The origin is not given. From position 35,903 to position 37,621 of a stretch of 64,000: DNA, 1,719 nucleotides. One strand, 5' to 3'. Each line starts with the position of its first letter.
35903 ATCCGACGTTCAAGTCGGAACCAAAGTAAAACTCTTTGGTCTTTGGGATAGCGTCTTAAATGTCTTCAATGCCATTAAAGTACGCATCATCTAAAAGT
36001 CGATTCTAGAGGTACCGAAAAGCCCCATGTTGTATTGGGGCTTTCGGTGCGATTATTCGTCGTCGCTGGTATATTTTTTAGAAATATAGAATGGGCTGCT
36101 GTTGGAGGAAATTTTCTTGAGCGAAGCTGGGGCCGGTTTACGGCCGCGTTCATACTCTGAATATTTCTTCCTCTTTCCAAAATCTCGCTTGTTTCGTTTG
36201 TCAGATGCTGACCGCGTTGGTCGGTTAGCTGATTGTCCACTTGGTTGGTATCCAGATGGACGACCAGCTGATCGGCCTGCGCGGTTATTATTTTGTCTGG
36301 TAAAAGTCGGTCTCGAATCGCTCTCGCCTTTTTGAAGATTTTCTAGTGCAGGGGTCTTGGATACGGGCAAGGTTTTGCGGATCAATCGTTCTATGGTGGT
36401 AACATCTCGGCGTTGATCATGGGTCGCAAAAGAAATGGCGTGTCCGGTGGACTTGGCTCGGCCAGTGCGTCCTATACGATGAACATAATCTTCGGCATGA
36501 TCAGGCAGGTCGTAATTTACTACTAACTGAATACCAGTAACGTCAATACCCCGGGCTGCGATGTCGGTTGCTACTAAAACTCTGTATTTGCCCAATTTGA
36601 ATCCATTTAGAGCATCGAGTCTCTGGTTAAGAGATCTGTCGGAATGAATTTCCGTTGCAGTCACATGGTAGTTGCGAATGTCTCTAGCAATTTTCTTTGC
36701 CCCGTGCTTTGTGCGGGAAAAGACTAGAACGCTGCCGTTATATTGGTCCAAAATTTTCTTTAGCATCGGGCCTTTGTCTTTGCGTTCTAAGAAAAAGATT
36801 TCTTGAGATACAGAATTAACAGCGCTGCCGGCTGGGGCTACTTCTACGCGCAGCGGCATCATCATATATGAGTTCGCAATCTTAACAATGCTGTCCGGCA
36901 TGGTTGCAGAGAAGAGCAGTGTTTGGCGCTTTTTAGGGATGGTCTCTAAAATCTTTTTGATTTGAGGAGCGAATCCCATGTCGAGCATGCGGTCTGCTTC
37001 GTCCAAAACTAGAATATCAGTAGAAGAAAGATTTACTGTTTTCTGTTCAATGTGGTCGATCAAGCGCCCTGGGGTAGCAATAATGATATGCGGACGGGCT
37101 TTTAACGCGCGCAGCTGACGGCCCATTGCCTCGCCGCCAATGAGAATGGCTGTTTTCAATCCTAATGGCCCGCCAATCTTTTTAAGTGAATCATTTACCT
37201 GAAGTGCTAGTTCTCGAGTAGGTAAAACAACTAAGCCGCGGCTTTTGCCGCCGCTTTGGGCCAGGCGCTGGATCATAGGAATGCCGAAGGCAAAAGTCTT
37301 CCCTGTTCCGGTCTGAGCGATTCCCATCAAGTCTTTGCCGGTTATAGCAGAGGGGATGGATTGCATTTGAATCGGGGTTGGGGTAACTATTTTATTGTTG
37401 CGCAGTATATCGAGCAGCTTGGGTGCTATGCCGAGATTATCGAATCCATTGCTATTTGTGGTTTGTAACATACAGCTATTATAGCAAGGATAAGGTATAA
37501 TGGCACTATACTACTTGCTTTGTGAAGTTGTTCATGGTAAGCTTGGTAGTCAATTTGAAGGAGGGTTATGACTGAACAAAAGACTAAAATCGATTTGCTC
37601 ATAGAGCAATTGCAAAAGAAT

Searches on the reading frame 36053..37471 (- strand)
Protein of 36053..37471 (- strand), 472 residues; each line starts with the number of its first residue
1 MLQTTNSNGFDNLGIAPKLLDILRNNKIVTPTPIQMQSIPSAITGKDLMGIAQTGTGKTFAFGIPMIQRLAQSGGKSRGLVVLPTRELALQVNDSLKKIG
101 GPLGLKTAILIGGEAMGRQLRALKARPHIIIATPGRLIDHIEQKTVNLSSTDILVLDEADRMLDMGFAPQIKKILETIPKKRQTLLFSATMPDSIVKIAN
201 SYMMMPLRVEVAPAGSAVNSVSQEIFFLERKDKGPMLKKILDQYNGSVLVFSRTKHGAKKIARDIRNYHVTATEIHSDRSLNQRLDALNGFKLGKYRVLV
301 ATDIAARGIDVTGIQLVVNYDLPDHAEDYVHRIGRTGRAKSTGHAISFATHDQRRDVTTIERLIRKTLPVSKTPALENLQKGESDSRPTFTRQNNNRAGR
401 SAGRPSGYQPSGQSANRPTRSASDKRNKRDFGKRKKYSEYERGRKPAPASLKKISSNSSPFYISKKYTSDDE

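Call 14: search_protein_families(library=ncbifam, proteins=[window:36053-37471:-], max_evalue=0.00001)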
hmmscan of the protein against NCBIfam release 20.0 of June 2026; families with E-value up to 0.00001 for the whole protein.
window:36053-37471:- (472 aa): 26 families (the best 25 are shown)
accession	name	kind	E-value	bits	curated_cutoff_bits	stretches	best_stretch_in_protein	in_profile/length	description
NF053631.1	RNA_helic_CshA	equivalog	1.8e-118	396.1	646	1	10-385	1-377/434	degradosome RNA helicase CshA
NF007882.0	PRK10590.1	equivalog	2.3e-112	376.3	743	1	10-442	3-435/456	ATP-dependent RNA helicase RhlE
NF053710.1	RNA_heli_RhlE2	exception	7.9e-110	368.1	925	1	10-438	3-448/635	RNA helicase RhlE2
NF053711.1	RNA_heli_RhlE1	exception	6.4e-108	361.3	750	1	10-374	3-373/434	RNA helicase RhlE1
NF008744.0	PRK11776.1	equivalog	2.9e-107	359.1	524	1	7-382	3-379/460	ATP-dependent RNA helicase DbpA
NF053636.1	DDHlcsCsdAPsy1082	equivalog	3.5e-102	342.5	890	1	10-441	5-446/512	DEAD/DEAH box helicase CsdA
NF008394.0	PRK11192.1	equivalog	4.5e-92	309.2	507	1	9-440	4-434/441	ATP-dependent RNA helicase SrmB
NF002340.1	PRK01297.1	equivalog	2.2e-89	299.9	564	1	9-366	2-370/372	ATP-dependent RNA helicase RhlB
NF003419.0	PRK04837.1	equivalog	1.1e-86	291.3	588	1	8-396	9-407/424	ATP-dependent RNA helicase RhlB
NF008642.0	PRK11634.1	equivalog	1.5e-86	291.2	989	1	8-381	6-381/628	DEAD/DEAH family ATP-dependent RNA helicase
NF003390.0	PRK04537.1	equivalog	8e-82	276.1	732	1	10-409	11-421/572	ATP-dependent RNA helicase RhlB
NF010337.0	PRK13766.1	equivalog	8.7e-20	70.4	610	2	236-412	356-526/781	Hef nuclease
TIGR01389.1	recQ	equivalog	5.1e-16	58.2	640.2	1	34-365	17-341/591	DNA helicase RecQ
TIGR04121.1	DEXH_lig_assoc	equivalog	2.4e-14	52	850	1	28-344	11-352/804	ligase-associated DNA damage response DEXH box helicase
TIGR00614.1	recQ_fam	subfamily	1.6e-13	50.3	219.8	1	240-365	220-343/470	RecQ family ATP-dependent DNA helicase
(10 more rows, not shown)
